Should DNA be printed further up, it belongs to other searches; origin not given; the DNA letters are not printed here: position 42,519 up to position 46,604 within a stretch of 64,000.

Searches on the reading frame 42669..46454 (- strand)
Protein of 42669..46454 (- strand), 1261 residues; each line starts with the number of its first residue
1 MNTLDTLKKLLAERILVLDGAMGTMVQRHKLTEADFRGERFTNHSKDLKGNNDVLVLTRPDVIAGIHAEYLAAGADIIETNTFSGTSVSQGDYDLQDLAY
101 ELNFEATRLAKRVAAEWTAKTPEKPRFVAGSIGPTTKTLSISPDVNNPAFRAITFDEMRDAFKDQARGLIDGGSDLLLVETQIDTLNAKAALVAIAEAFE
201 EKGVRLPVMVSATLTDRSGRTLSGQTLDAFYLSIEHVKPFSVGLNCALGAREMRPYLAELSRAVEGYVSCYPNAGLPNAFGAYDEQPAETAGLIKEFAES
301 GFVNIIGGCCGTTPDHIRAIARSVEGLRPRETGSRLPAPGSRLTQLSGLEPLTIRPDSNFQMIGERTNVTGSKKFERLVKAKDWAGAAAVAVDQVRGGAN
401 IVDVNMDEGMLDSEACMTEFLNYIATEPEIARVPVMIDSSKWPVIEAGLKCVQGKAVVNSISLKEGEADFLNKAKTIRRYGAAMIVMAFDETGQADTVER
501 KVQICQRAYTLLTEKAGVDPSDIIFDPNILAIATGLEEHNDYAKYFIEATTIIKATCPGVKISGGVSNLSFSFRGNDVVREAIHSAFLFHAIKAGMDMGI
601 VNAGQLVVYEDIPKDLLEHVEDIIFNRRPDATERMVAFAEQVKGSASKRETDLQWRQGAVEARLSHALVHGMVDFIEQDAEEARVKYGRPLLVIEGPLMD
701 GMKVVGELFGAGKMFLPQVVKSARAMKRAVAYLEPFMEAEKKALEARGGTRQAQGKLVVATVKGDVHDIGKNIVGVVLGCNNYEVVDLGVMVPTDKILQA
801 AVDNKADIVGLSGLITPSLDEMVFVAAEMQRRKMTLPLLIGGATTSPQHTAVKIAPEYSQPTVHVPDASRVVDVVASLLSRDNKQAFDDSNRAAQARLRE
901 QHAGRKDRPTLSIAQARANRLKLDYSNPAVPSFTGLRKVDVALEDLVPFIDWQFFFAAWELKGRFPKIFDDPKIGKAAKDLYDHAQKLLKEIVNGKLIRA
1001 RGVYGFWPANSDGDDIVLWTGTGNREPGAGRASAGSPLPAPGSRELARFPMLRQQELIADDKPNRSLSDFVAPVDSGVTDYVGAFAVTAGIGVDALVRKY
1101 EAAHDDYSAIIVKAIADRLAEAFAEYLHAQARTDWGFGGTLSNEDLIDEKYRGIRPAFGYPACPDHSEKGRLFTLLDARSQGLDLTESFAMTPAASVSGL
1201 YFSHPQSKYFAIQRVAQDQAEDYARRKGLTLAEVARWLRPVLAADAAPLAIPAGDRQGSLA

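Call 21: search_protein_families(library=pfam, proteins=[window:42669-46454:-])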
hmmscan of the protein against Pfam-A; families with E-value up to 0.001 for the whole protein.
window:42669-46454:- (1261 aa): 5 families
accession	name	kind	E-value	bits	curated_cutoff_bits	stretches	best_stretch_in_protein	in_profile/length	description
PF02965.22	Met_synt_B12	-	1.4e-111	372.7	25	1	943-1228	2-273/273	Vitamin B12 dependent methionine synthase, activation domain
PF02574.22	S-methyl_trans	-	4.6e-96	322.5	22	1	16-323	1-282/283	Homocysteine S-methyltransferase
PF00809.28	Pterin_bind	-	7.9e-59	199.7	25.5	1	364-602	1-244/244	Pterin binding enzyme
PF02607.22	B12-binding_2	-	8.3e-23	80.8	23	1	661-734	2-74/74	B12 binding domain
PF02310.24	B12-binding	-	7e-19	68.3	32.1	1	755-849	1-97/121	B12 binding domain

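Call 45: search_solved_structures(query=window:42669-46454:-, show_alignments=2, max_evalue=1e-50)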
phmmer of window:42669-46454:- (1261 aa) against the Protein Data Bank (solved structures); distinct sequences matched with E-value up to 1e-50: 16.
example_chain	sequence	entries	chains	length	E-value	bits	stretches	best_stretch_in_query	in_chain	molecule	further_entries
9ssp_A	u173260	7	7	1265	0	1443.6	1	5-1245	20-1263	Methionine synthase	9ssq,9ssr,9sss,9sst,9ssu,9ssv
4ccz_A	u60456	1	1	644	6.6e-246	822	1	5-642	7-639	METHIONINE SYNTHASE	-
3bul_A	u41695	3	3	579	2e-185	621.6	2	653-1020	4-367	Methionine synthase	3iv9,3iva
1k7y_A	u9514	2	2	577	2.6e-184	618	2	654-1020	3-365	methionine synthase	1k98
8ssc_A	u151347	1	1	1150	3e-169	568.1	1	9-1212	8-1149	Methionine synthase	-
8g3h_A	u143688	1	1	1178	1.4e-168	565.8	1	9-1212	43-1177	Methionine synthase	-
9cbp_A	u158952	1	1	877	1.5e-148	499.5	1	9-848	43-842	Methionine synthase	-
9cbr_A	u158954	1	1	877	2.9e-148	498.5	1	9-848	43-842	Methionine synthase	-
3k13_A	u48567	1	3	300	1.4e-121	410.2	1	352-644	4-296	5-methyltetrahydrofolate-homocysteine methyltransferase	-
1bmt_A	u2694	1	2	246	5.3e-93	315.5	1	654-902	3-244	METHIONINE SYNTHASE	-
9cbq_A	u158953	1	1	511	1.3e-89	304.4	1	359-848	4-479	Methionine synthase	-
9cbo_A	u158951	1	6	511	1.7e-89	303.9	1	359-848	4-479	Methionine synthase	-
6bdy_A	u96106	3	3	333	7.4e-86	291.9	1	1062-1246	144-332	Methionine synthase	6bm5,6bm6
1msk_A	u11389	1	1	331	1e-85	291.4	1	1062-1246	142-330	COBALAMIN-DEPENDENT METHIONINE SYNTHASE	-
2o2k_A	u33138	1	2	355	9.9e-81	274.9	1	906-1250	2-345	Methionine synthase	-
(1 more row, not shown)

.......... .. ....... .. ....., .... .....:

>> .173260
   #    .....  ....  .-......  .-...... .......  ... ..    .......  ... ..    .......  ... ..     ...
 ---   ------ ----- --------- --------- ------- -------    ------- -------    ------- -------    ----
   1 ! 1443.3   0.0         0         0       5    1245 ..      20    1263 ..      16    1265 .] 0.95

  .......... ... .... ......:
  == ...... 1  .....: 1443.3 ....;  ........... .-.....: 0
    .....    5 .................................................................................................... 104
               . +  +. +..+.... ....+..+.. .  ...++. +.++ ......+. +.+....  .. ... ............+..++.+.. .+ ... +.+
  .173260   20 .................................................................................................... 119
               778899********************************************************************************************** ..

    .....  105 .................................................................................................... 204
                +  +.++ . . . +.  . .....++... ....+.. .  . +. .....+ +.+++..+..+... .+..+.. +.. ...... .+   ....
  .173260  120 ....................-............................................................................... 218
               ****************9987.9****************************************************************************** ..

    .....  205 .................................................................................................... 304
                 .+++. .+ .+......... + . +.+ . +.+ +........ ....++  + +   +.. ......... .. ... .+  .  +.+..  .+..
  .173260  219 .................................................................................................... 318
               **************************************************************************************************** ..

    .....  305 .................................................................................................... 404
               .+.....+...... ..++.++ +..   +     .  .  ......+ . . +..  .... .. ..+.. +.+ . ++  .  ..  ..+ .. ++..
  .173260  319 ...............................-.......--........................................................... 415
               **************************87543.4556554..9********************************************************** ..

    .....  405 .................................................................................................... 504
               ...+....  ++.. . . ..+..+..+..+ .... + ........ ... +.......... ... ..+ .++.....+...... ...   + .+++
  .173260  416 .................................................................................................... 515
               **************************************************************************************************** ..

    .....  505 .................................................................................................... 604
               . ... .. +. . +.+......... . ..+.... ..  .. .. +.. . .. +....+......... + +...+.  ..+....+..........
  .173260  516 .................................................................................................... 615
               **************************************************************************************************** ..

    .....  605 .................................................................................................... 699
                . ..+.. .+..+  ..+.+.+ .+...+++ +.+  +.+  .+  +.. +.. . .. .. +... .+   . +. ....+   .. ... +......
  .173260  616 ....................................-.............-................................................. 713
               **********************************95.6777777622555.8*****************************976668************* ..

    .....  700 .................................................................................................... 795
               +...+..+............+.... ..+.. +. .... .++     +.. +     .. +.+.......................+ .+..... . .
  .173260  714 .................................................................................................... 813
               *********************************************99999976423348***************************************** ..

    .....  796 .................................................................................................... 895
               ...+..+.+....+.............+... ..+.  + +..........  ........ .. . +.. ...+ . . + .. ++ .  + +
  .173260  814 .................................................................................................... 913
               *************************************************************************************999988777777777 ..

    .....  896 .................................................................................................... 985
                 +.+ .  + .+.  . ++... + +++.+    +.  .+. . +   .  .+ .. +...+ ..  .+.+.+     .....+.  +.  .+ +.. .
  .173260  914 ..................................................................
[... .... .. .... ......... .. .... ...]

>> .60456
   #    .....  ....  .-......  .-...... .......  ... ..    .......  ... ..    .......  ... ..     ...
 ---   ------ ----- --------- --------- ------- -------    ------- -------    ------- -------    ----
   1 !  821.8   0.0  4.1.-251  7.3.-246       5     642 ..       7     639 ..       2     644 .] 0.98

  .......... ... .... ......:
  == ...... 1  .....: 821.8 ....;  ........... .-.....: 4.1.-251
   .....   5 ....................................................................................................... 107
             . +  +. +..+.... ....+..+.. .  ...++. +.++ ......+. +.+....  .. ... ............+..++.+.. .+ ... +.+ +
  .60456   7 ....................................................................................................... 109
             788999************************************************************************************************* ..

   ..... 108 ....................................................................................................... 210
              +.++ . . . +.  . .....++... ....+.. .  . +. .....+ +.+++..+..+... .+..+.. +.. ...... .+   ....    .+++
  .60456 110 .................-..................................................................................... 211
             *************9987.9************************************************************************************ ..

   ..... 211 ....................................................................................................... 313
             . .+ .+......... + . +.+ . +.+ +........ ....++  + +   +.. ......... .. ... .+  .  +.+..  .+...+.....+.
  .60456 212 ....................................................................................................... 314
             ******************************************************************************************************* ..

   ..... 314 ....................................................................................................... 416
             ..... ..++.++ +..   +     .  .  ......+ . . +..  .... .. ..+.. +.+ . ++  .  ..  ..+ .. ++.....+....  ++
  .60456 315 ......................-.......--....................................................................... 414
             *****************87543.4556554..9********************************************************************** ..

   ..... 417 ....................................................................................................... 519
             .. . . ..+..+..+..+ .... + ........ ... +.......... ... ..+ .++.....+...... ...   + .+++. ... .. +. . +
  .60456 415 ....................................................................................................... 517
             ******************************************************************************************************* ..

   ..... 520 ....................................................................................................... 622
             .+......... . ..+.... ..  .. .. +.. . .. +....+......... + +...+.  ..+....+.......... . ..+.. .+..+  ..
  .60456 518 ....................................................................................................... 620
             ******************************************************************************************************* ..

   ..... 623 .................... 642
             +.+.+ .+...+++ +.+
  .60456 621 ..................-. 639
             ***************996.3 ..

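Call 46: find_homologous_proteins(query=window:42669-46454:-, max_evalue=1e-100)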
Query window:42669-46454:- (1261 aa): 8000 proteins with E <= 1e-100 among 8000 candidates; the best 120 are listed.
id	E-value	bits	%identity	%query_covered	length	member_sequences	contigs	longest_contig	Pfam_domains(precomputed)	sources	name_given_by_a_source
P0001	0.0e+0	2837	100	100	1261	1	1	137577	PF02574.23,PF02607.23,PF02965.23,PF00809.29,PF02310.25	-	-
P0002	0.0e+0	2561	90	98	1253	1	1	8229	PF02574.23,PF02607.23,PF02965.23,PF00809.29,PF02310.25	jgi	jgi:5-methyltetrahydrofolate--homocysteine methyltransferase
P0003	0.0e+0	2536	90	99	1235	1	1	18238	PF02574.23,PF02607.23,PF02965.23,PF00809.29,PF02310.25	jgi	jgi:5-methyltetrahydrofolate--homocysteine methyltransferase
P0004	0.0e+0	2532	90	99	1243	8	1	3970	PF02574.23,PF02607.23,PF02965.23,PF00809.29,PF02310.25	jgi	-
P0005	0.0e+0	2527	90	99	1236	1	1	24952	PF02574.23,PF02607.23,PF02965.23,PF00809.29,PF02310.25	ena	-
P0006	0.0e+0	2524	89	99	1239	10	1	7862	PF02574.23,PF02607.23,PF02965.23,PF00809.29,PF02310.25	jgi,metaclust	metaclust:\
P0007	0.0e+0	2517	90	99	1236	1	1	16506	PF02574.23,PF02607.23,PF02965.23,PF00809.29,PF02310.25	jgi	jgi:5-methyltetrahydrofolate--homocysteine methyltransferase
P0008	0.0e+0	2514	90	99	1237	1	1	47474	PF02574.23,PF02607.23,PF02965.23,PF00809.29,PF02310.25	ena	-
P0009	0.0e+0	2511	90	98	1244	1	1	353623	PF02574.23,PF02607.23,PF02965.23,PF00809.29,PF02310.25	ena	-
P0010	0.0e+0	2509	89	99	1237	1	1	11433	PF02574.23,PF02607.23,PF02965.23,PF00809.29,PF02310.25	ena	-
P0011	0.0e+0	2505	89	99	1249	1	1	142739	PF02574.23,PF02607.23,PF02965.23,PF00809.29,PF02310.25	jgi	jgi:5-methyltetrahydrofolate--homocysteine methyltransferase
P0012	0.0e+0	2499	89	99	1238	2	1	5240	PF02574.23,PF02607.23,PF02965.23,PF00809.29,PF02310.25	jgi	-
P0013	0.0e+0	2495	89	99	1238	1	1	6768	PF02574.23,PF02607.23,PF02965.23,PF00809.29,PF02310.25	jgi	-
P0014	0.0e+0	2495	89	99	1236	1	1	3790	PF02574.23,PF02607.23,PF02965.23,PF00809.29,PF02310.25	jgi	jgi:5-methyltetrahydrofolate--homocysteine methyltransferase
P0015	0.0e+0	2491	89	99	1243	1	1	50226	PF02574.23,PF02607.23,PF02965.23,PF00809.29,PF02310.25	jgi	jgi:5-methyltetrahydrofolate--homocysteine methyltransferase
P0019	0.0e+0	2479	88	99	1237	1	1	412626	PF02574.23,PF02607.23,PF02965.23,PF00809.29,PF02310.25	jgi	jgi:5-methyltetrahydrofolate--homocysteine methyltransferase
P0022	0.0e+0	2476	88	99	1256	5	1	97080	PF02574.23,PF02607.23,PF02965.23,PF00809.29,PF02310.25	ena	-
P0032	0.0e+0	2455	87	99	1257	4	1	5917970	PF02574.23,PF02607.23,PF02965.23,PF00809.29,PF02310.25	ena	-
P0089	0.0e+0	2297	82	99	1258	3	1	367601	PF02574.23,PF02607.23,PF02965.23,PF00809.29,PF02310.25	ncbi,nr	ncbi:MAG: methionine synthase [Acidobacteriota bacterium]|nr:methionine synthase [Acidobacteriota ba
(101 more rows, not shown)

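Call 50: find_encoding_contigs(protein=P0032, flank=10000, max_places=2)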
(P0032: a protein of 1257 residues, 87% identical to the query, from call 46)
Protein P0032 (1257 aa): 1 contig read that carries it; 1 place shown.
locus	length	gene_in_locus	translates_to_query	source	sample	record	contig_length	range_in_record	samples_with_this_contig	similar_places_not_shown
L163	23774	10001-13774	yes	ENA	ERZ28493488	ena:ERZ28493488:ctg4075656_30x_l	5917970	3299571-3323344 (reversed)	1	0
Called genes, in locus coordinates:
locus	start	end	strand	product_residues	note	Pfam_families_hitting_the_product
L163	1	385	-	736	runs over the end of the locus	PF01804:Penicil_amidase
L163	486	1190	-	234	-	PF03781:FGE-sulfatase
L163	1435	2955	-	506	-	PF08238:Sel1 (faint)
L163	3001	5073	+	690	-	PF01011:PQQ, PF13360:PQQ_2 (faint)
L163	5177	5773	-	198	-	-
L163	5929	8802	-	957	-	PF03993:DUF349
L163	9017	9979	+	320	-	PF01022:HTH_5 (weak), PF12840:HTH_20 (weak), PF13489:Methyltransf_23, PF01209:Ubie_methyltran, PF13847:Methyltransf_31, PF08241:Methyltransf_11, PF08242:Methyltransf_12, PF13649:Methyltransf_25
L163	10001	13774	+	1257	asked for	PF02574:S-methyl_trans, PF00809:Pterin_bind, PF02607:B12-binding_2, PF02310:B12-binding, PF02965:Met_synt_B12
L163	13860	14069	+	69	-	PF05532:CsbD (weak)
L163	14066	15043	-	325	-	PF00248:Aldo_ket_red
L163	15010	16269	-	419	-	PF12832:MFS_1_like, PF07690:MFS_1, PF06779:MFS_4, PF07690:MFS_1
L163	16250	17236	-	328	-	PF08240:ADH_N, PF00107:ADH_zinc_N, PF13602:ADH_zinc_N_2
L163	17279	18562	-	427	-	-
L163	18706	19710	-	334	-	PF01073:3Beta_HSD, PF01370:Epimerase, PF02719:Polysacc_synt_2, PF04321:RmlD_sub_bind, PF16363:GDP_Man_Dehyd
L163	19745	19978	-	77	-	-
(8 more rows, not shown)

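Call 51: find_encoding_contigs(protein=P0002, flank=10000, max_places=2)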
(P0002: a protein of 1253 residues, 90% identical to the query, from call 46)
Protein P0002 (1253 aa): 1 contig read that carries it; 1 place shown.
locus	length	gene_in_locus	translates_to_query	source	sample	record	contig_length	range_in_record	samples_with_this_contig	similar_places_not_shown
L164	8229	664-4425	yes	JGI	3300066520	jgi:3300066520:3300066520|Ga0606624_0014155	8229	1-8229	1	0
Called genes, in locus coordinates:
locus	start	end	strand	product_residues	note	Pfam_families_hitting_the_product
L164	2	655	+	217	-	?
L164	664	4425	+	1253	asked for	PF02574:S-methyl_trans, PF00809:Pterin_bind, PF02607:B12-binding_2, PF02310:B12-binding, PF02965:Met_synt_B12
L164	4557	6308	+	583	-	PF25917:BSH_RND, PF25885:HH_EMRA (faint), PF25954:Beta-barrel_RND_2, PF25990:Beta-barrel_YknX, PF26002:Beta-barrel_AprE (weak)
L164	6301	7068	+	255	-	PF00005:ABC_tran, PF13304:AAA_21 (faint)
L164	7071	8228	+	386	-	?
